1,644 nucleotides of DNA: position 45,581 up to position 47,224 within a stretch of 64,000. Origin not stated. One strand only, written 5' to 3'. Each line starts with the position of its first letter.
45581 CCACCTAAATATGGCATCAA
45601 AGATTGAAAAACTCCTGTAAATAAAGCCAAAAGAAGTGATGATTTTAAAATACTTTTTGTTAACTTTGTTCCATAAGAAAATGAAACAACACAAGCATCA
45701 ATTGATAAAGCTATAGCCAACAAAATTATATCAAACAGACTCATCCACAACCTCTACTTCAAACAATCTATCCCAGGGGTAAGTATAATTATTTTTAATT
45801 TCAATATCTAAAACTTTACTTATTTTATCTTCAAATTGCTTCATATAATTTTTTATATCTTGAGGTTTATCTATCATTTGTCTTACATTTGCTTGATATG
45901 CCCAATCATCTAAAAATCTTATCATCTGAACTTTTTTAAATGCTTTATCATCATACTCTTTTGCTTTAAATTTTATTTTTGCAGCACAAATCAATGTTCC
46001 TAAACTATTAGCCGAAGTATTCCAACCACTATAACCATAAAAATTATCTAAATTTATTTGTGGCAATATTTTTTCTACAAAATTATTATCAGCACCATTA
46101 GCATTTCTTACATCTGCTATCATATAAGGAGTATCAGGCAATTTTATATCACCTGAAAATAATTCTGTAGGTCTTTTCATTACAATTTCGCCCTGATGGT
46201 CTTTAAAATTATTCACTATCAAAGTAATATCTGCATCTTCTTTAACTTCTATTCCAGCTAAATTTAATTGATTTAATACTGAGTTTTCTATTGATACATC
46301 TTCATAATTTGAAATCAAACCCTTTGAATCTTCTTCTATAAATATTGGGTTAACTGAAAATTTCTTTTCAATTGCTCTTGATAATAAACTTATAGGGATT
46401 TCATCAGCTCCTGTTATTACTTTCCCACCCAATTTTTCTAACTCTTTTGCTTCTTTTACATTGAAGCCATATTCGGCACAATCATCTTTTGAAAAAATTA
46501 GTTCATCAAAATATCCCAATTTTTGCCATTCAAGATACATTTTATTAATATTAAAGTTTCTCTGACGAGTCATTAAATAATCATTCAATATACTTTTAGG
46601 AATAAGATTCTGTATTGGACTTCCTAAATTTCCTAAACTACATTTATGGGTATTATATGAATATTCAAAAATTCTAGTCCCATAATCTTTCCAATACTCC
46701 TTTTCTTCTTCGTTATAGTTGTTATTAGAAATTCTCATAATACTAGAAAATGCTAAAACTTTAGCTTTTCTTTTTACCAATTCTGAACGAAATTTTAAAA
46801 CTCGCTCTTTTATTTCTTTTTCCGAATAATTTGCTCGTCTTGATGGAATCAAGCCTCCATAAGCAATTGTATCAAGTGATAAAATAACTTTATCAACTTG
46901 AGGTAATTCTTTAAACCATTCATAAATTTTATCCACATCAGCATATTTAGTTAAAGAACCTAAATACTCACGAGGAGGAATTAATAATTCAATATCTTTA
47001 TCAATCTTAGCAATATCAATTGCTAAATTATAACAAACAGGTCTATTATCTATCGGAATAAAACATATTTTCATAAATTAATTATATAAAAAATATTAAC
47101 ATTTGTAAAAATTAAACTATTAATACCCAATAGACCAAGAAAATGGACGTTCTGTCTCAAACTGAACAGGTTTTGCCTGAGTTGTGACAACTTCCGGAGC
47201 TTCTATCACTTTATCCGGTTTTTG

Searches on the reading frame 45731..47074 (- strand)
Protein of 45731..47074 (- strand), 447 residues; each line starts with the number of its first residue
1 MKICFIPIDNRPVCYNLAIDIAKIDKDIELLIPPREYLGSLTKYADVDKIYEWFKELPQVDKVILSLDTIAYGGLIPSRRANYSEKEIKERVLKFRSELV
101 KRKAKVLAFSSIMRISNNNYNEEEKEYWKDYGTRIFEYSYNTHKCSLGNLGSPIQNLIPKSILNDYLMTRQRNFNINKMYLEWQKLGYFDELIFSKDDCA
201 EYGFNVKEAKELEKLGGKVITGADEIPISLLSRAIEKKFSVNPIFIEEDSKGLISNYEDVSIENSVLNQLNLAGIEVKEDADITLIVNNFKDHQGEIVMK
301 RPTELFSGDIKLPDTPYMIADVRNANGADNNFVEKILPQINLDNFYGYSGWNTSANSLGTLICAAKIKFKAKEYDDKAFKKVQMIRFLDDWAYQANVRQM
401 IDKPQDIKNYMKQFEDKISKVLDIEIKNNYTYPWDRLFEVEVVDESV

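Call 56: find_encoding_contigs(protein=window:45731-47074:-, flank=10000, max_places=1)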
Protein window:45731-47074:- (447 aa): 5 contigs read that carry it; 1 place shown.
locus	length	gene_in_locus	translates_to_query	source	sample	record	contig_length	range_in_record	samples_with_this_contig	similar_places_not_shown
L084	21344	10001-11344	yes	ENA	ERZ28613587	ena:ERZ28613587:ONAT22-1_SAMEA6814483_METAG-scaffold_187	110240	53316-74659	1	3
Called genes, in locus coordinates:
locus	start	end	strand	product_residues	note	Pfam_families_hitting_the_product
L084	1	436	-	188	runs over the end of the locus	-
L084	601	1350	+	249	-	PF20772:TACO1_YebC_N, PF01709:Transcrip_reg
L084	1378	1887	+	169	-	PF00210:Ferritin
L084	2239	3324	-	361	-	PF00037:Fer4 (faint), PF13183:Fer4_8, PF13237:Fer4_10 (faint), PF13534:Fer4_17, PF12838:Fer4_7 (weak), PF02754:CCG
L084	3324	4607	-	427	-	PF00483:NTP_transferase, PF01128:IspD (weak), PF02348:CTP_transf_3, PF12804:NTP_transf_3, PF25084:LbH_EIF2B (faint), PF25087:GMPPB_C, PF00132:Hexapep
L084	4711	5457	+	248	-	PF02661:Fic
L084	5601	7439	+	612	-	PF13597:NRDD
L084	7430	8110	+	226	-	PF13353:Fer4_12, PF04055:Radical_SAM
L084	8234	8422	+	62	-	PF01402:RHH_1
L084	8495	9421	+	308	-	PF01795:Methyltransf_5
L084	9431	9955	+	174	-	-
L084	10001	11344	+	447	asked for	PF13552:DUF4127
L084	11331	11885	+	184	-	PF02659:Mntp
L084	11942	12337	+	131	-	-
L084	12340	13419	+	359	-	PF01553:Acyltransferase (weak)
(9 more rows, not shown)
